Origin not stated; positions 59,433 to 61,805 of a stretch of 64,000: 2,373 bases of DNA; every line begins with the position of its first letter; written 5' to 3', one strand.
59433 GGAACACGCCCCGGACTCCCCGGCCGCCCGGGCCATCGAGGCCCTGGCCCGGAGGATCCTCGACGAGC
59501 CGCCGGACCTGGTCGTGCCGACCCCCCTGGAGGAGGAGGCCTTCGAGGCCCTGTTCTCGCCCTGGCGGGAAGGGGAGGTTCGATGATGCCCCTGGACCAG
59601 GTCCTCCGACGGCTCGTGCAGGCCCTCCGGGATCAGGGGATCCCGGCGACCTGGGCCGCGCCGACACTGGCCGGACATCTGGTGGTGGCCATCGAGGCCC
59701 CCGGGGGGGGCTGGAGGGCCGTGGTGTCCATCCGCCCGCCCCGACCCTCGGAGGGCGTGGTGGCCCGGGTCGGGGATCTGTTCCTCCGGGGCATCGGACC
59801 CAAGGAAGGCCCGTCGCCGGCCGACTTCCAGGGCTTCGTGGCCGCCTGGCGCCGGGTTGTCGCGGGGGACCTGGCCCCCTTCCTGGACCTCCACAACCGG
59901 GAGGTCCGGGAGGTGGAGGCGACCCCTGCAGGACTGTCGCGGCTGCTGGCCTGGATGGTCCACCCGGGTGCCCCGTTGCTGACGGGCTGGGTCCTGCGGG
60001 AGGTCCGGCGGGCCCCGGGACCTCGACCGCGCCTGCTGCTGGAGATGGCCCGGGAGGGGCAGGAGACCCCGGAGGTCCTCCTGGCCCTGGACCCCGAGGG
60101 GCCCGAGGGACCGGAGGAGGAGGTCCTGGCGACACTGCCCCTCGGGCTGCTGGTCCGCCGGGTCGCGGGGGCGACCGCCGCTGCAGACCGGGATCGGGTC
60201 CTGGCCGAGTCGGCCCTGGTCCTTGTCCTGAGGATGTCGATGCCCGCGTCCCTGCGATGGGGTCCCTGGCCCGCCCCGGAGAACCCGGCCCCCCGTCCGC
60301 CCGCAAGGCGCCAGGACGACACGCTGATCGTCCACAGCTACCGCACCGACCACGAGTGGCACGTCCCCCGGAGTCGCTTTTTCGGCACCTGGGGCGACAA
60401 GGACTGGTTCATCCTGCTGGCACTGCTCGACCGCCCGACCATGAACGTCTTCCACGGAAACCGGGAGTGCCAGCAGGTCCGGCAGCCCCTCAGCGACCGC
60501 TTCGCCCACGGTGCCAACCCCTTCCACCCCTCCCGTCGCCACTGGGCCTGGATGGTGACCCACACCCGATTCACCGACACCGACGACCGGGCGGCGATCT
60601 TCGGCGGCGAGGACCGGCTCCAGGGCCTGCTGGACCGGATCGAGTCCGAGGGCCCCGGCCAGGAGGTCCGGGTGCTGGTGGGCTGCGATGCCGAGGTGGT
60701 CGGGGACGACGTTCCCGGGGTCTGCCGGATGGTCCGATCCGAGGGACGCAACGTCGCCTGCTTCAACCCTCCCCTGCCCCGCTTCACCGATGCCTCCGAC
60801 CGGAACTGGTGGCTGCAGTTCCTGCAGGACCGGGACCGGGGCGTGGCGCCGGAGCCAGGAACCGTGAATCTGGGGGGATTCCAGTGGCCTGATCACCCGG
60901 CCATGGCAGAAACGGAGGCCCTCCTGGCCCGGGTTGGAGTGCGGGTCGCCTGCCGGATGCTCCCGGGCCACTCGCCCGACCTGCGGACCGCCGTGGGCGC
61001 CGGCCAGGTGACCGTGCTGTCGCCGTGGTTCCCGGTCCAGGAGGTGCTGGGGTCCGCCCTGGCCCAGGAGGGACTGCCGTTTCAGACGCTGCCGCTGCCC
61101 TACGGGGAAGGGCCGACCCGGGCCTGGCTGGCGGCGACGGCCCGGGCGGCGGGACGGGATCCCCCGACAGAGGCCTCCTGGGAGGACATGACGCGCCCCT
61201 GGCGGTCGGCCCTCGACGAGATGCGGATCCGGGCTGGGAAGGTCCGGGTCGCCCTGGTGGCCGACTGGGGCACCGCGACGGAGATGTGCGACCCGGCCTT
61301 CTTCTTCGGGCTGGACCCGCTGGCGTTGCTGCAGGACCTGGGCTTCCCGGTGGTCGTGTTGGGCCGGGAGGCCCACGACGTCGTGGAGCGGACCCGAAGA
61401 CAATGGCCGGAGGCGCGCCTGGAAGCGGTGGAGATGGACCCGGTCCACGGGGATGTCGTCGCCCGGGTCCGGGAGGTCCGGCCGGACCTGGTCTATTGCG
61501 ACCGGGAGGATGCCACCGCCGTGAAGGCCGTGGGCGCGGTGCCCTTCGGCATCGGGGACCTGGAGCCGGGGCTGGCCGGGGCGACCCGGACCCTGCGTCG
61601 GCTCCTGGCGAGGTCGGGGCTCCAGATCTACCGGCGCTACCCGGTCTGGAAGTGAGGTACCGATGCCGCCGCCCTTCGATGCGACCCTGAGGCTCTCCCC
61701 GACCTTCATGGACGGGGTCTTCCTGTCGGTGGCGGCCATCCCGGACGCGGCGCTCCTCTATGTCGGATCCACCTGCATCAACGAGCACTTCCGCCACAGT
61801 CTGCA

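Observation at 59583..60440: Approximately 290-aa N-terminal extensions on both large component-1-like subunits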

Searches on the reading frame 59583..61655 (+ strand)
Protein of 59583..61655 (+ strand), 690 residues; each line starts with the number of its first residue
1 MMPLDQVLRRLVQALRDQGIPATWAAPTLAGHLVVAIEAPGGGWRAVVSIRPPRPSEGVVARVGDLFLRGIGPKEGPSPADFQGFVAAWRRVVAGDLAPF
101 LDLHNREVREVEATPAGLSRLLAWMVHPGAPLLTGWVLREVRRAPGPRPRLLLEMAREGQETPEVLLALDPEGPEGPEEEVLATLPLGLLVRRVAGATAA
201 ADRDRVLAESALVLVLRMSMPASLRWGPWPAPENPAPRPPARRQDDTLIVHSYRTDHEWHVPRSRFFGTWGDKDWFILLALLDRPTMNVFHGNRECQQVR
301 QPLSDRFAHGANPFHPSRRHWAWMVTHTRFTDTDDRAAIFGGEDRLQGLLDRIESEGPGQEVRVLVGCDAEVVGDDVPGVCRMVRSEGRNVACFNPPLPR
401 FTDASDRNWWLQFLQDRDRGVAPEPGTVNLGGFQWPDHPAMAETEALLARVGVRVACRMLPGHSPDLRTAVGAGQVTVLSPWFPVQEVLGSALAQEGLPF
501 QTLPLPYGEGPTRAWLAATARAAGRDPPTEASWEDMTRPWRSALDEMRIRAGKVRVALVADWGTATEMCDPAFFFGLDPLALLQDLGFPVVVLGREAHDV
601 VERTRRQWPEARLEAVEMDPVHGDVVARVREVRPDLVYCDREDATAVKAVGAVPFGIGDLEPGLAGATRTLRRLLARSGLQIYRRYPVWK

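Call 3: search_protein_families(library=pfam, proteins=[window:59583-61655:+], max_evalue=0.01)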
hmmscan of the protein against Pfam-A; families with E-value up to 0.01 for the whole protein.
window:59583-61655:+ (690 aa): 1 family
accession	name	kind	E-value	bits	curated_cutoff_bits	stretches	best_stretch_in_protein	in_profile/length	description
PF00148.24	Oxidored_nitro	-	1.8e-20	73.6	28.6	1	287-638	17-347/399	Nitrogenase component 1 type Oxidoreductase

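Call 8: find_homologous_proteins(query=window:59583-61655:+, max_evalue=0.001)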
Query window:59583-61655:+ (690 aa): 10 proteins with E <= 0.001 among 8000 candidates.
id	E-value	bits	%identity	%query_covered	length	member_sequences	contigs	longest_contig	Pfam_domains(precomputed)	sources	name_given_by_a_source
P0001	0.0e+0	1580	100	100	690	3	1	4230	PF00148.25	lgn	-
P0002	0.0e+0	1248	79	100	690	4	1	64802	PF00148.25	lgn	-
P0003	0.0e+0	1209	78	99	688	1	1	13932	PF00148.25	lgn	-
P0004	0.0e+0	1203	77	100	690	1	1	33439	PF00148.25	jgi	-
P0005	5.0e-206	704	53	99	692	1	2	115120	PF00148.25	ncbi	-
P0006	8.0e-198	677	53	96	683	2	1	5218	PF00148.25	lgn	-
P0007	1.5e-197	676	51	99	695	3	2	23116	PF00148.25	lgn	-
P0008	1.2e-194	667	50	97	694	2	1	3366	PF00148.25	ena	-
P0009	6.0e-122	426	39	99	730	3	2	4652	PF00148.25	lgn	-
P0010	7.0e-117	410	39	99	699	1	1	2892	PF00148.25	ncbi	-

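Call 14: search_solved_structures(query=A1, max_evalue=1)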
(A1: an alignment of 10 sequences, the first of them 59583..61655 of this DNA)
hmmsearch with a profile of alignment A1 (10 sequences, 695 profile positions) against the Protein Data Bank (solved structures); distinct sequences matched with E-value up to 1: 69 (the best 60 are shown).
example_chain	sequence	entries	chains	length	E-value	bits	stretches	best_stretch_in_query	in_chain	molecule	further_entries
9d9u_A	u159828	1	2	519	1.1e-11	46.9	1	335-559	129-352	Nitrogenase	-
9fmg_A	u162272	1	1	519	1.1e-11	46.8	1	335-559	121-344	Nitrogenase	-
9d9u_C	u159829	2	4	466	1.8e-08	36.3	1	335-537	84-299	Nitrogenase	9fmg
5n6y_A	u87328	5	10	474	8.4e-08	34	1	334-410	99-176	Nitrogenase vanadium-iron protein alpha chain | Nitrogenase protein alpha chain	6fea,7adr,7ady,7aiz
3aeu_B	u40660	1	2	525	2.9e-07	32.2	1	350-536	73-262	Light-independent protochlorophyllide reductase subunit B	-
3aet_B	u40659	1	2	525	2.9e-07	32.2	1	350-536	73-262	Light-independent protochlorophyllide reductase subunit B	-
3aek_B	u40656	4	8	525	3e-07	32.2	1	350-536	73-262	Light-independent protochlorophyllide reductase subunit B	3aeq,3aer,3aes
3aer_A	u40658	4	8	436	1e-06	30.4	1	449-540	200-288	Light-independent protochlorophyllide reductase subunit N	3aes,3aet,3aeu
3aeq_A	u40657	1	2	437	1e-06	30.4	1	449-540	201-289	Light-independent protochlorophyllide reductase subunit N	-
3aek_A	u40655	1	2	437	1e-06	30.4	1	449-540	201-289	Light-independent protochlorophyllide reductase subunit N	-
9i0g_A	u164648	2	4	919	1.1e-06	30.3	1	322-390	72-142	Nitrogenase iron-molybdenum cofactor biosynthesis protein NifE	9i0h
8oie_A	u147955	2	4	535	2.5e-06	29.2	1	330-562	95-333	Nitrogenase protein alpha chain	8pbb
8oie_C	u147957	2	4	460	9.1e-05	24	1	338-458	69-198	Nitrogenase iron-iron protein, beta subunit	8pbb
9hbn_B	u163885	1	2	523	9.8e-05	23.9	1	338-412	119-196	MoFe nitrogenase subunit K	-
9hbc_A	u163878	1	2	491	0.0001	23.8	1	334-395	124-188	MoFe nitrogenase subunit D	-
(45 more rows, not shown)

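Call 16: find_encoding_contigs(protein=P0005, flank=10000, max_places=2)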
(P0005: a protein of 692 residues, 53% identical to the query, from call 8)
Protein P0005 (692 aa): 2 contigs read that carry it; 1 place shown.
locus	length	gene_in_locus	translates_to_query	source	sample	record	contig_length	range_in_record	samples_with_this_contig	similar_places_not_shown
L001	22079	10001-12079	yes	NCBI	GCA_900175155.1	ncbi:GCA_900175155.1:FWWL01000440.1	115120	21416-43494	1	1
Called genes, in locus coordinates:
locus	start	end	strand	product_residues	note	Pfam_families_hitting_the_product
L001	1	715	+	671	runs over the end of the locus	-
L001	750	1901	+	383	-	PF13439:Glyco_transf_4, PF20706:GT4-conflict, PF00534:Glycos_transf_1, PF13692:Glyco_trans_1_4, PF13524:Glyco_trans_1_2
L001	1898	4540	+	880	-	PF02927:CelD_N, PF00759:Glyco_hydro_9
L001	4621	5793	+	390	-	PF13439:Glyco_transf_4, PF13579:Glyco_trans_4_4 (weak), PF20706:GT4-conflict, PF00534:Glycos_transf_1, PF13692:Glyco_trans_1_4, PF13524:Glyco_trans_1_2 (weak)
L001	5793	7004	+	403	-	-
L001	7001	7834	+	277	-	PF01522:Polysacc_deac_1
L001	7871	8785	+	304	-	PF00535:Glycos_transf_2, PF13641:Glyco_tranf_2_3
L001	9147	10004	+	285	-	PF02374:ArsA_ATPase (weak), PF10609:ParA (faint), PF00142:Fer4_NifH, PF01656:CbiA, PF13614:AAA_31 (weak)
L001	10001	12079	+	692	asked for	PF00148:Oxidored_nitro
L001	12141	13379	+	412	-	PF00148:Oxidored_nitro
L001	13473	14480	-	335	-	PF00056:Ldh_1_N, PF02866:Ldh_1_C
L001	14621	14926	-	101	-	-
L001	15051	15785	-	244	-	-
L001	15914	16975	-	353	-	PF02065:Melibiase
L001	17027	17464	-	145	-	-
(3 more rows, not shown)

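Call 22: search_protein_families(library=ncbifam, proteins=[window:59583-61655:+], max_evalue=0.01)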
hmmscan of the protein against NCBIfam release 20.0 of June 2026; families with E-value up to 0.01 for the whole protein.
window:59583-61655:+ (690 aa): 5 families
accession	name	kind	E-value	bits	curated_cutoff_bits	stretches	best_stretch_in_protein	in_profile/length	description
TIGR01862.1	N2-ase-Ialpha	subfamily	0.00028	19.7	486.05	1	323-387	83-148/444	nitrogenase component I subunit alpha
TIGR01283.1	nifE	equivalog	0.0014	17.3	505.1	1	331-386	94-149/459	nitrogenase iron-molybdenum cofactor biosynthesis protein NifE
TIGR01282.1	nifD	equivalog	0.0042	15.8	653.55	1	326-387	99-161/466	nitrogenase molybdenum-iron protein alpha chain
TIGR01284.1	alt_nitrog_alph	subfamily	0.0056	15.2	512.8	1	327-405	93-172/457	nitrogenase subunit alpha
TIGR01860.1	VNFD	equivalog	0.0067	15.1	823.1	1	330-406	98-175/461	nitrogenase vanadium-iron protein, alpha chain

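Call 23: find_related_loci(query=A1, collection=genome_contigs, flank=10000)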
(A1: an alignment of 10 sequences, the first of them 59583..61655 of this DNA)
Query A1 (690 aa) in genome_contigs; peptide patterns used: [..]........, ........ (x = any residue, [..] = any of these).
30 stretches matched a pattern; 6 encode a relative of the query (tblastn E <= 1e-3); 6 distinct loci.
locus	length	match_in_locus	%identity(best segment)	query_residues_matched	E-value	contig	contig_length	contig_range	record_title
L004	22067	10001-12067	79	1-689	0e+0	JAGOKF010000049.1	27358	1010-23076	Myxococcota bacterium isolate Go_SlDig_bin_299 Go_SlDig_4762_length_27358_cov_6.759392, whole genome shotgun sequence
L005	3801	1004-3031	52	2-685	0e+0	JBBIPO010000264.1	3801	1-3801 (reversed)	MAG: Deltaproteobacteria bacterium isolate TCF170221_bin_304 NODE_21361_length_3801_cov_9.525360, whole genome shotgun s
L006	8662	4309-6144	53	4-685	5e-117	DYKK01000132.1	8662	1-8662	MAG TPA_asm: Anaeromyxobacter dehalogenans isolate SulCav_AS07-7_70_20 SulCav_AS07_7_7831_length_8662_cov_7_738469, whol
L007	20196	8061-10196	39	4-687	1e-108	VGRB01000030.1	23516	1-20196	MAG: Deltaproteobacteria bacterium isolate K_DeepCast_100m_m1_326 K_DeepCast_100m_m1_326_Ga0194127_10002725, whole genom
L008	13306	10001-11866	38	84-685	6e-105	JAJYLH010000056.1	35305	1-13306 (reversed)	MAG: Myxococcales bacterium isolate DBS2-1.bin68 NODE_2019_length_35305_cov_4.775911, whole genome shotgun sequence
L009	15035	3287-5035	39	96-669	2e-85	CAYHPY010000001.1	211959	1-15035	MAG TPA_asm: uncultured Elusimicrobia bacterium isolate ERP119705_co15_38 genome assembly, contig: NODE_17_length_211959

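Call 44: search_protein_families(library=pfam, alignment_id=A6, max_evalue=10)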
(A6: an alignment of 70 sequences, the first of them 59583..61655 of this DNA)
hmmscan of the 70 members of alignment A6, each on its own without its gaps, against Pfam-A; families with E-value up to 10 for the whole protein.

A. member 1, window:59583-61655:+ (690 aa): 1 family
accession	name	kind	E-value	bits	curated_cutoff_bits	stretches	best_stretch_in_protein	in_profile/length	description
PF00148.24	Oxidored_nitro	-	1.8e-20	73.6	28.6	1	287-638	17-347/399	Nitrogenase component 1 type Oxidoreductase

B. families by the number of members that match (of 70 scanned): 25 families
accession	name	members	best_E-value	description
PF00148.24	Oxidored_nitro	69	2.7e-33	Nitrogenase component 1 type Oxidoreductase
PF04055.27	Radical_SAM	1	3.6e-23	Radical SAM superfamily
PF04909.20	Amidohydro_2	1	0.0036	Amidohydrolase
PF13692.12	Glyco_trans_1_4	1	0.011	Glycosyl transferases group 1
PF10759.14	BPA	1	0.024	Bacterial proteasome activator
PF25392.1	MS_channel_TM1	1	0.032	Mechanosensitive ion channel, transmembrane helix 1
PF13439.12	Glyco_transf_4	1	0.051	Glycosyltransferase Family 4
PF18859.6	acVLRF1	1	0.053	Actinobacteria/chloroflexi VLRF1 release factor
PF02875.26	Mur_ligase_C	1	0.08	Mur ligase, glutamate ligase domain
PF22739.2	NA-iREase3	1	0.091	NACHT-associated inactive Restriction Endonuclease 2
PF15394.11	DUF4616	1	0.12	Domain of unknown function (DUF4616)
PF06504.17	RepC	1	0.15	Replication protein C (RepC)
PF20381.4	Rv1476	1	0.16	Membrane protein Rv1476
PF09543.15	DUF2379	1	0.17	Protein of unknown function (DUF2379)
PF08343.15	RNR_N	1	0.2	Ribonucleotide reductase N-terminal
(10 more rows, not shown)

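Call 56: find_homologous_proteins(query=A6, max_evalue=1e-10)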
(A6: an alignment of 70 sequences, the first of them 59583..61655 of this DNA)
Query A6 (70 sequences) (690 aa, profile of the alignment): 10 proteins with E <= 1e-10 among 8000 candidates.
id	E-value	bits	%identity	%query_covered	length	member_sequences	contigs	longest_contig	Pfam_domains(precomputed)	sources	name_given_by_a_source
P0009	1.1e-185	637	39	99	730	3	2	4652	PF00148.25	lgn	-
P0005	6.6e-182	624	53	99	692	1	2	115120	PF00148.25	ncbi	-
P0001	6.0e-179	614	100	100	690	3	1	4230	PF00148.25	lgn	-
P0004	2.5e-176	606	77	100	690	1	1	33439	PF00148.25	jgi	-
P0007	2.2e-172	593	51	99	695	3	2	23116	PF00148.25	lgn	-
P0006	2.3e-169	583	53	96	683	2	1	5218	PF00148.25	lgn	-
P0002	4.6e-169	582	79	100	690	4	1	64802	PF00148.25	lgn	-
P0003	3.3e-168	579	78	99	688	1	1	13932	PF00148.25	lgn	-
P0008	1.0e-160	554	50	97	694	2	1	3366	PF00148.25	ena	-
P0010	2.4e-159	550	39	99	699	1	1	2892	PF00148.25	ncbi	-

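Call 83: find_encoding_contigs(protein=P0010, flank=3000, max_places=2)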
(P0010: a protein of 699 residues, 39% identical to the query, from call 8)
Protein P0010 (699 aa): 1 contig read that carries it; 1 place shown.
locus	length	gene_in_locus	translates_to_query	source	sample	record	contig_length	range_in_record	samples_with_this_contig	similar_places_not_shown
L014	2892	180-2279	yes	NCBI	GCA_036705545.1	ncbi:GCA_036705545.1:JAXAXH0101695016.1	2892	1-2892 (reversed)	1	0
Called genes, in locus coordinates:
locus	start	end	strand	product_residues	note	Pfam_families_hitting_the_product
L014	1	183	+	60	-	?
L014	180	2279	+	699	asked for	PF00148:Oxidored_nitro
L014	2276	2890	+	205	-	?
